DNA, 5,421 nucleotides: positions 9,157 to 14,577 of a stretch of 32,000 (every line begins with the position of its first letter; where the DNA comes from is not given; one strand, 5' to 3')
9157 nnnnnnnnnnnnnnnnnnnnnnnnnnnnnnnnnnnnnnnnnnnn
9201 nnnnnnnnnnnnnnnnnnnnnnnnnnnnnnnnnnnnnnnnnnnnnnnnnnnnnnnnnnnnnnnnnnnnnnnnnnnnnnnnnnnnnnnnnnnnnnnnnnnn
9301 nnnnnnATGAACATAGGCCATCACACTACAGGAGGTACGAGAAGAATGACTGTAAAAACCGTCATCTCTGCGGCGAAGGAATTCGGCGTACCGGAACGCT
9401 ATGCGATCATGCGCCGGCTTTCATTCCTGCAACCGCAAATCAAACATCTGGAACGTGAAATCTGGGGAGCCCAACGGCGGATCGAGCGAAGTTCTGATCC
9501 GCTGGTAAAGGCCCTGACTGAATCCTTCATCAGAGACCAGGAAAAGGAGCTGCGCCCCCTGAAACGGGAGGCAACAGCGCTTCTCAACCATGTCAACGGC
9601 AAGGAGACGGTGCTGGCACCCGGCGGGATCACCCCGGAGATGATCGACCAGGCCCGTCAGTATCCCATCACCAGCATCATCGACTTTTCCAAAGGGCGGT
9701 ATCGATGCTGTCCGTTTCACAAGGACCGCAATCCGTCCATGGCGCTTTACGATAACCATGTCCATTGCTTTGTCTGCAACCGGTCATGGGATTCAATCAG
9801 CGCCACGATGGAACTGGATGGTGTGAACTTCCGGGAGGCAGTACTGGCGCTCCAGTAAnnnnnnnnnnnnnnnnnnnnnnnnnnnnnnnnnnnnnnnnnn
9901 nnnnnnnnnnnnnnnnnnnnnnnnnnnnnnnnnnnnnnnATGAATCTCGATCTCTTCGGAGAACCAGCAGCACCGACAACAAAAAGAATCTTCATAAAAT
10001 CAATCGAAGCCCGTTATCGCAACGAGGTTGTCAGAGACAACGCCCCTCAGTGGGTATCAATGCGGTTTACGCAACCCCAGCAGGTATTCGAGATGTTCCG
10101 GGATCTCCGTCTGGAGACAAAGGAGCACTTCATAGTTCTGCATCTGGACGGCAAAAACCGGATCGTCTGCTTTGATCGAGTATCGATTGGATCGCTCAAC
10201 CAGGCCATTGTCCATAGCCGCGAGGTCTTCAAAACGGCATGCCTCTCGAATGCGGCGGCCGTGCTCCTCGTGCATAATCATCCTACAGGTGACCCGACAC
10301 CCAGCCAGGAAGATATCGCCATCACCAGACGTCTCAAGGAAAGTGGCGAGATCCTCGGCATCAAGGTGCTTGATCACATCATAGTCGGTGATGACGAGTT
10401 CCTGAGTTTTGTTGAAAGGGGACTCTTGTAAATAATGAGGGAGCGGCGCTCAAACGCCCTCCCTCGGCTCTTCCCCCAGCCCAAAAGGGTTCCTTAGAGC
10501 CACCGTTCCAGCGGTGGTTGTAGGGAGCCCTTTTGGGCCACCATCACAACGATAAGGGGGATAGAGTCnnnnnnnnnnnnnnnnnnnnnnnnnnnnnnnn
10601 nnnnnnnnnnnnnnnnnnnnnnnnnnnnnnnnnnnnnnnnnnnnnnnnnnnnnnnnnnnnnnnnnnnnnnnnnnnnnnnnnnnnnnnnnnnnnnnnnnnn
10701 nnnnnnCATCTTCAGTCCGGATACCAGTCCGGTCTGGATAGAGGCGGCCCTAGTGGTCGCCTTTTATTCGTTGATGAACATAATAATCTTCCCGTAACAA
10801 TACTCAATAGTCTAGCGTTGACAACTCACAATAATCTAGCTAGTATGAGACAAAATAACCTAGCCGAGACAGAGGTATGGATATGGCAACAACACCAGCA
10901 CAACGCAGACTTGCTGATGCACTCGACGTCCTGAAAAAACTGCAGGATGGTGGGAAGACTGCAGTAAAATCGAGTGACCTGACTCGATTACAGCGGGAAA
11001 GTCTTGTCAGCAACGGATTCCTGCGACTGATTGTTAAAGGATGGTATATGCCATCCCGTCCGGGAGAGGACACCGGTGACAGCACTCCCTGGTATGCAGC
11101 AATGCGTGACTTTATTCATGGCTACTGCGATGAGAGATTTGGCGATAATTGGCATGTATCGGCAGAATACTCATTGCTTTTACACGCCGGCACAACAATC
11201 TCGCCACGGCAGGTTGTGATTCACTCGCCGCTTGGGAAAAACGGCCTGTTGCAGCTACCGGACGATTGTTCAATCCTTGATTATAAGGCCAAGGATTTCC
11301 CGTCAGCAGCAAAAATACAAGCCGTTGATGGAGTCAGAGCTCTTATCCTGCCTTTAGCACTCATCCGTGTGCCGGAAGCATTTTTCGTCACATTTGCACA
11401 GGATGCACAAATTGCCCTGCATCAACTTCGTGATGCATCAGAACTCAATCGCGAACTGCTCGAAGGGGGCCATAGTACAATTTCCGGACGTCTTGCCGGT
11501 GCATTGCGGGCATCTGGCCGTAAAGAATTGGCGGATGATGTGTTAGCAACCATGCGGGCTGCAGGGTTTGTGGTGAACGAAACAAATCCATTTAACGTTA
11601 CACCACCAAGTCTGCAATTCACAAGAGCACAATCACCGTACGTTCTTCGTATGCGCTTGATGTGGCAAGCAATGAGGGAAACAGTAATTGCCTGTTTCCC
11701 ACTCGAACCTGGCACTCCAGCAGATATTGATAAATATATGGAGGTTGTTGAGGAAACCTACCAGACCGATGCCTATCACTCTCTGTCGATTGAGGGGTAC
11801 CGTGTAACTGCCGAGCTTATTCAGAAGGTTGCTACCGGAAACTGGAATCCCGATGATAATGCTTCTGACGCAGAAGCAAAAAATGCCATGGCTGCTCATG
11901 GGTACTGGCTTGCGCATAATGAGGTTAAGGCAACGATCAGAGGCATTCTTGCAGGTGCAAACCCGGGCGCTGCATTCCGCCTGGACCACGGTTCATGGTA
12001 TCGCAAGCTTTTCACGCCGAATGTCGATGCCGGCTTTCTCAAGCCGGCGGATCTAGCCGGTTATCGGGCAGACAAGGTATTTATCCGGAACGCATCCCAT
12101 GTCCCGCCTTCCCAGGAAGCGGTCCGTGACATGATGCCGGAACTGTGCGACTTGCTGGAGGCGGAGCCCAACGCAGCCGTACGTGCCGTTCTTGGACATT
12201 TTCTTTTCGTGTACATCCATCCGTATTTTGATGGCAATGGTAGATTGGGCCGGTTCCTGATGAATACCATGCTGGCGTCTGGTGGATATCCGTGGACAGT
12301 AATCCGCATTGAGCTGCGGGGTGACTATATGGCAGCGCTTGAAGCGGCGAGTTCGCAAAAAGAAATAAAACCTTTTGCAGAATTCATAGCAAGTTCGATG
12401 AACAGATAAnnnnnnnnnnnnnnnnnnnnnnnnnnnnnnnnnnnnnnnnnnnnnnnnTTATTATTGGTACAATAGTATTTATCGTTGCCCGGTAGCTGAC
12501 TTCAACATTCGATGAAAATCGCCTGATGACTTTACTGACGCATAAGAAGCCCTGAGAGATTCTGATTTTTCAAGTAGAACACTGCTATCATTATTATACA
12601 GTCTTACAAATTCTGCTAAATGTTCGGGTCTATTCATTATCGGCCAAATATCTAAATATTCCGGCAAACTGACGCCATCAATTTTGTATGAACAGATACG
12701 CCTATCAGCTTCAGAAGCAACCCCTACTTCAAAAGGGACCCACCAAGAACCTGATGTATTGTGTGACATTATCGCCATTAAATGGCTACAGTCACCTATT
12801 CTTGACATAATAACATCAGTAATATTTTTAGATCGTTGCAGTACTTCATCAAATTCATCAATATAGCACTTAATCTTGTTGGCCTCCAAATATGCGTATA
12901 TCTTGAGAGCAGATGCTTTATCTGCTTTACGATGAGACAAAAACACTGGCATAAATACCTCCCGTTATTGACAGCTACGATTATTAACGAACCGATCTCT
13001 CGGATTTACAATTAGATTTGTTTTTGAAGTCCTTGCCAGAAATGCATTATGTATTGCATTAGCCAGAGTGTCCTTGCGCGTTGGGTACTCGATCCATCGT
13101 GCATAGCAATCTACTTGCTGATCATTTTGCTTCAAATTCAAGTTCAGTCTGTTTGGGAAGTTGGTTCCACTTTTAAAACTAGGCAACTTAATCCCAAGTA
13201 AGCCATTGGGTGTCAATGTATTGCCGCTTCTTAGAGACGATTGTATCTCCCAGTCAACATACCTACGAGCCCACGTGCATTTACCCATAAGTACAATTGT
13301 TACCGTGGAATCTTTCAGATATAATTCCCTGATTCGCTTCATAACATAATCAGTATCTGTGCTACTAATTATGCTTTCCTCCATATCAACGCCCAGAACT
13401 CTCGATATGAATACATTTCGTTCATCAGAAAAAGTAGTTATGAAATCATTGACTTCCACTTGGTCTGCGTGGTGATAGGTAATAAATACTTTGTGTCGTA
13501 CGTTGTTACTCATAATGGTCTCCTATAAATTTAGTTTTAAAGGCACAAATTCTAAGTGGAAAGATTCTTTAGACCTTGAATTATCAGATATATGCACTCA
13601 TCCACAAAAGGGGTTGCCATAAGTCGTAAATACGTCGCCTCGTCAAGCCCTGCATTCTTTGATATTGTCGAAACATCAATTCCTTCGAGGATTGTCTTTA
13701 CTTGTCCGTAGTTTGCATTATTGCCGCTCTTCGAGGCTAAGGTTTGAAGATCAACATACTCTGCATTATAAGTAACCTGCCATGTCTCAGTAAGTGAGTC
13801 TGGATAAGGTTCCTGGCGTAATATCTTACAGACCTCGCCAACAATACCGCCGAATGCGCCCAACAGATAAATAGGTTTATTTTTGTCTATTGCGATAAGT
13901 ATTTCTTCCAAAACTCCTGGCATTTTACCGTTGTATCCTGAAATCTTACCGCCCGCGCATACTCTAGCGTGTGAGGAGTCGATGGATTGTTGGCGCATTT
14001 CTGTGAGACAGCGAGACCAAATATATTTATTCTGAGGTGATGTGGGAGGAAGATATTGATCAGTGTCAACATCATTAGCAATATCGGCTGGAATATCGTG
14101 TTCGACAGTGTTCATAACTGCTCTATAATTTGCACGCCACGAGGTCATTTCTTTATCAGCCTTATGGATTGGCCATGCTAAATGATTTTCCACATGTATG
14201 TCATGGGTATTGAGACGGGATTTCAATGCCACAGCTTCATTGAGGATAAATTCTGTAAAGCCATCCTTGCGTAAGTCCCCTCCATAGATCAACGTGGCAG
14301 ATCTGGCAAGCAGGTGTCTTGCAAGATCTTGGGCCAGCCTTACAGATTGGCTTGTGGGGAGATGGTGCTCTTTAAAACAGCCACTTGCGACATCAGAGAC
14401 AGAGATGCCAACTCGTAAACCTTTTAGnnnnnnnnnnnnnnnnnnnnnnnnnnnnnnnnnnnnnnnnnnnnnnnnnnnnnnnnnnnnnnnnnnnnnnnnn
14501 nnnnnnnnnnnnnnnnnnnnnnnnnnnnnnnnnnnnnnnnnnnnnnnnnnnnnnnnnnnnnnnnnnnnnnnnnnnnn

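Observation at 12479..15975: Thoeris-like operon whose SLOG sensor is fused to TIR rather than SIR2 or Macro, with two stand-alone TIR genes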

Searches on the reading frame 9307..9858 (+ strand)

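Call 68: search_protein_families(library=pfam, proteins=[window:9307-9858:+], max_evalue=0.001)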
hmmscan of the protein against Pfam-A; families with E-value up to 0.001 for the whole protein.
window:9307-9858:+ (183 aa): 1 family
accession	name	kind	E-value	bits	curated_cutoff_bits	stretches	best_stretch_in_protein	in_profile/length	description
PF01807.25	Zn_ribbon_DnaG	-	2.3e-11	43.8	24.9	1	133-182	34-85/98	CHC2 zinc finger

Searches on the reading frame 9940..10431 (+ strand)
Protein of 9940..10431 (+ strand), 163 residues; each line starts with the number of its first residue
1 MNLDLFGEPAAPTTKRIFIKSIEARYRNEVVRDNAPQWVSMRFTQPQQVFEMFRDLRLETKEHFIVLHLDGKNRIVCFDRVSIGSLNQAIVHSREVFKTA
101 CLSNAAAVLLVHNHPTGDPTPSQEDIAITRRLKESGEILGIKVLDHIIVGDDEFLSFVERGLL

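Call 3: search_protein_families(library=pfam, proteins=[window:9940-10431:+], max_evalue=0.01)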
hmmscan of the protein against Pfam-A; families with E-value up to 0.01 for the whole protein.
window:9940-10431:+ (163 aa): 2 families
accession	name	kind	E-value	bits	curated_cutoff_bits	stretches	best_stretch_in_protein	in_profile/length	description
PF04002.20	RadC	-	2.4e-44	150.6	22.1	1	43-162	1-121/121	RadC-like JAB domain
PF14464.11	Prok-JAB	-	0.0014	18.9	25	1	103-132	64-93/114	Prokaryotic homologs of the JAB domain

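Call 4: search_protein_families(library=padloc, proteins=[window:9940-10431:+], max_evalue=0.01)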
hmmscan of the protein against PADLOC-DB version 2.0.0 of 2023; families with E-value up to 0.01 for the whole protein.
window:9940-10431:+ (163 aa): 3 families
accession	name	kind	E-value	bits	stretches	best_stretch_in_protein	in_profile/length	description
PDLC00908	JAB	-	0.0016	16.3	1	106-153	99-145/168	JAB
PDLC00900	JAB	-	0.0056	14.8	1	108-154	90-135/159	JAB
PDLC00896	JAB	-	0.0068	14.1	0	112-157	98-141/159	JAB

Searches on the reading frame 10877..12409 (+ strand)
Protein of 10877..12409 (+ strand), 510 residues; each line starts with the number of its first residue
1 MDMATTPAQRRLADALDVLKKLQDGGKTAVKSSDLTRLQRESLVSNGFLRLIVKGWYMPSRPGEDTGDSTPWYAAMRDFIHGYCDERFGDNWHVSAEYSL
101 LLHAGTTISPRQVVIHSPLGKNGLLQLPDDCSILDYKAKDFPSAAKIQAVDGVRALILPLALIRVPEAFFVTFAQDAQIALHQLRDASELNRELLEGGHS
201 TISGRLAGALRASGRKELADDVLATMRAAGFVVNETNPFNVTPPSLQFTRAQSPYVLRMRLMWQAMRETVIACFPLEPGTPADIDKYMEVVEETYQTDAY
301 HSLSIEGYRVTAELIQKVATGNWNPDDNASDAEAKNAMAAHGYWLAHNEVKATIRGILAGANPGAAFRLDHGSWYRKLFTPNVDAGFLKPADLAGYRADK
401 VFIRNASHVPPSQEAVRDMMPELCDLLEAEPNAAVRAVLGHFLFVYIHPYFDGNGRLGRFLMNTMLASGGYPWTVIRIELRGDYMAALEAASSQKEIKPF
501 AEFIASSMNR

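Call 3: search_protein_families(library=pfam, proteins=[window:10877-12409:+], max_evalue=0.01)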
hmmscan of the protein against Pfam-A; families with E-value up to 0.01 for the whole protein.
window:10877-12409:+ (510 aa): 1 family
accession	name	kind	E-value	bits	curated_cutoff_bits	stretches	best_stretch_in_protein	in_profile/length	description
PF02661.23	Fic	-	1.6e-12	48.5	24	1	396-466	23-93/93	Fic/DOC family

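Call 4: search_protein_families(library=padloc, proteins=[window:10877-12409:+], max_evalue=0.01)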
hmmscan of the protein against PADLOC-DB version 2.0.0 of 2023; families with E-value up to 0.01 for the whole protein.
window:10877-12409:+ (510 aa): 7 families
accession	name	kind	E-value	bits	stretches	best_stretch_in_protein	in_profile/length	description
PDLC03963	SoFic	-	6e-22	76.5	1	296-506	58-258/361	-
PDLC04966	PDC-S24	-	1e-17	62.2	1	395-470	254-340/497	-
PDLC04840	PDC-S04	-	1e-11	43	1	392-493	93-201/227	-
PDLC04836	PDC-S04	-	7.1e-11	39.7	1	395-496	117-217/244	-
PDLC04837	PDC-S04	-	1.4e-10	38.9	1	416-507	132-223/234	-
PDLC04839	PDC-S04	-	1.4e-08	32.6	1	441-506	134-200/205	-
PDLC04838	PDC-S04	-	5e-05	21.2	1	445-508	141-202/209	-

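Call 5: search_protein_families(library=ncbifam, proteins=[window:10877-12409:+], max_evalue=0.01)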
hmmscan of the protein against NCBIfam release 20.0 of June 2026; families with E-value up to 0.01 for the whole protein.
window:10877-12409:+ (510 aa): 2 families
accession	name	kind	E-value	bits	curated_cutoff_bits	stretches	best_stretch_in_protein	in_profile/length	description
NF046030.1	ProtAdlyltaseSoFic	equivalog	1.5e-05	24.1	550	1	410-466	152-211/361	protein adenylyltransferase Fic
TIGR02613.1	mob_myst_B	hypoth_equivalog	1.7e-05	24.8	124.4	1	437-504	112-185/186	mobile mystery protein B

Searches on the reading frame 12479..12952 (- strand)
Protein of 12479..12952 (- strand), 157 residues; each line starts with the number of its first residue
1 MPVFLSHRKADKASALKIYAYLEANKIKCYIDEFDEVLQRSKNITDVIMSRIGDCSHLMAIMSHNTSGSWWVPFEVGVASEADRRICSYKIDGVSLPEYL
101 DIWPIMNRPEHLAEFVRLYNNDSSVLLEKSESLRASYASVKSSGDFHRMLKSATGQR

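Call 3: search_protein_families(library=pfam, proteins=[window:12479-12952:-], max_evalue=0.01)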
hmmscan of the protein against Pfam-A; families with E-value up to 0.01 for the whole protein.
window:12479-12952:- (157 aa): 2 families
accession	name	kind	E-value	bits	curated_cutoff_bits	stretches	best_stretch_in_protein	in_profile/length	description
PF13676.11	TIR_2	-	2.9e-12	47.6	28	1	3-86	1-86/122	TIR domain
PF01582.25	TIR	-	9.6e-05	22.7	21.3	1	3-79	4-80/179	TIR domain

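Call 4: search_protein_families(library=padloc, proteins=[window:12479-12952:-], max_evalue=0.01)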
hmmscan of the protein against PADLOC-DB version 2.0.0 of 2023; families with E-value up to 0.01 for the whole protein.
window:12479-12952:- (157 aa): 13 families
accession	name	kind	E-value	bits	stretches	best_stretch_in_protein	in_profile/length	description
PDLC00425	ThsB1|ThsB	-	2.1e-13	48.1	1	3-110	254-369/389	TIR-like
PDLC00436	ThsB1|ThsB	-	2.3e-12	44.8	1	3-81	38-118/183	TIR-like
PDLC00422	ThsB1|ThsB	-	1.2e-11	42.5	1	3-109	43-159/194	TIR-like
PDLC00437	ThsB1|ThsB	-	1.1e-09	36.4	1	22-89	3-74/129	TIR-like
PDLC00419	ThsB1|ThsB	-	1.6e-07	29.3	1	3-80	30-109/165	TIR-like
PDLC00423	ThsB1|ThsB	-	2.5e-07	28.6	1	2-81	37-119/190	TIR-like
PDLC00426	ThsB1|ThsB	-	4.8e-06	24.1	1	3-89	240-331/352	TIR-like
PDLC00418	ThsB1|ThsB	-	9.5e-05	20.3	1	3-90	7-99/155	TIR-like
PDLC02012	SAVED5--SAVED_TIR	-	0.0014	15.8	1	2-72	15-83/404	-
PDLC00434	ThsB1|ThsB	-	0.0017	15.5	1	3-86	141-223/396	TIR-like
PDLC04688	PDC-M50B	-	0.0071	14.6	1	39-94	48-103/162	-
PDLC00431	ThsB1|ThsB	-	0.0077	14.7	1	21-94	26-102/162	TIR-like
PDLC00433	ThsB1|ThsB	-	0.0094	14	0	29-94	33-99/164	TIR-like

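Call 5: search_protein_families(library=ncbifam, proteins=[window:12479-12952:-], max_evalue=0.01)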
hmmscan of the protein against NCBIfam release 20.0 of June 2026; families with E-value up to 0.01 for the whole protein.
window:12479-12952:- (157 aa): 1 family
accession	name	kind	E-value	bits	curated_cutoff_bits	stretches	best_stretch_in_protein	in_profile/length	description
NF058526.1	Thoeris_type3_ThcB4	equivalog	8.3e-05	21.6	220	1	3-82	130-208/375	Thoeris type III anti-phage system protein ThcB4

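Call 23: search_protein_families(library=ncbifam, proteins=[window:12479-12952:-], max_evalue=10)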
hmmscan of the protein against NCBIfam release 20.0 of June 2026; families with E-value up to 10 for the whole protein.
window:12479-12952:- (157 aa): 1 family
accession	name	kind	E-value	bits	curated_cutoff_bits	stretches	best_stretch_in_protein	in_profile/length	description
NF058526.1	Thoeris_type3_ThcB4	equivalog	8.3e-05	21.6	220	1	3-82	130-208/375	Thoeris type III anti-phage system protein ThcB4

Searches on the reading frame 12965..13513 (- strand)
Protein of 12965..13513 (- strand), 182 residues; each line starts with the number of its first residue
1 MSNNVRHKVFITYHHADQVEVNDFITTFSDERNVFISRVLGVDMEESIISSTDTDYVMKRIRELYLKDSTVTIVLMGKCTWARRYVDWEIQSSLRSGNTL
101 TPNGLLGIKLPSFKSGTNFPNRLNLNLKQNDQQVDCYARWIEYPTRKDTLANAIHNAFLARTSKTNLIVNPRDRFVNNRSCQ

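Call 3: search_protein_families(library=pfam, proteins=[window:12965-13513:-], max_evalue=0.01)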
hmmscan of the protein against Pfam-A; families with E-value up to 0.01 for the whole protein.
window:12965-13513:- (182 aa): 1 family
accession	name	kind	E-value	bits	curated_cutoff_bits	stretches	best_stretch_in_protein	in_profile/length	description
PF08937.16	ThsB_TIR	-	1e-17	64.8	21.2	1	10-112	1-97/100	Thoeris protein ThsB, TIR-like domain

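Call 4: search_protein_families(library=padloc, proteins=[window:12965-13513:-], max_evalue=0.01)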
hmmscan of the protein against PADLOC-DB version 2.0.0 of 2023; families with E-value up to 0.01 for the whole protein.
window:12965-13513:- (182 aa): 5 families
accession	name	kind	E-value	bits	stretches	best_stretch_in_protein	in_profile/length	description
PDLC04688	PDC-M50B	-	1.1e-09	36.7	1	7-122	3-117/162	-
PDLC00431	ThsB1|ThsB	-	3.6e-09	35.2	1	54-112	48-106/162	TIR-like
PDLC00418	ThsB1|ThsB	-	1.5e-07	29.4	1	6-100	4-95/155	TIR-like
PDLC00428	ThsB1|ThsB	-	2.2e-06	26.1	1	7-120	3-131/219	TIR-like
PDLC00433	ThsB1|ThsB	-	0.00023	19.2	1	55-108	46-99/164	TIR-like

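Call 5: search_protein_families(library=ncbifam, proteins=[window:12965-13513:-], max_evalue=0.01)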
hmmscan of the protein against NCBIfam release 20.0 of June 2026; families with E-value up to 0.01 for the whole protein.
window:12965-13513:- (182 aa): 1 family
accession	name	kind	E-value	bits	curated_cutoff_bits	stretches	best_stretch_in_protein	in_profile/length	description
NF046015.1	HisKinAgrCStaph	equivalog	0.0093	15.2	500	0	19-80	302-361/414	quorum-sensing sensor histidine kinase AgrC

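Call 23: search_protein_families(library=ncbifam, proteins=[window:12965-13513:-], max_evalue=10)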
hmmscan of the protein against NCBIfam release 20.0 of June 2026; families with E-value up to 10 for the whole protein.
window:12965-13513:- (182 aa): 1 family
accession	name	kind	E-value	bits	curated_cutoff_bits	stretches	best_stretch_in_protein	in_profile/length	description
NF046015.1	HisKinAgrCStaph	equivalog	0.0093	15.2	500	1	19-80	302-361/414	quorum-sensing sensor histidine kinase AgrC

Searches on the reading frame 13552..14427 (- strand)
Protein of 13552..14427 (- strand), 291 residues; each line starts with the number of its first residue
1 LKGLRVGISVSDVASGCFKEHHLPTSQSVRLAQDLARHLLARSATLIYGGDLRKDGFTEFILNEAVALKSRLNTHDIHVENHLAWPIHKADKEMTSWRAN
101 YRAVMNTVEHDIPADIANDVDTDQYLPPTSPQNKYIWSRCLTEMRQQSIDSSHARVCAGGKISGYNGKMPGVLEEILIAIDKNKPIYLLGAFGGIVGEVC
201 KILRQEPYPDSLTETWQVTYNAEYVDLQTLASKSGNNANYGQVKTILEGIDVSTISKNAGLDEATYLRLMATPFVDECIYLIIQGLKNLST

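Call 90: search_solved_structures(query=window:13552-14427:-, max_evalue=10, show_alignments=2)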
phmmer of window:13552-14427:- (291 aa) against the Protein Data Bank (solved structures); distinct sequences matched with E-value up to 10: 0.
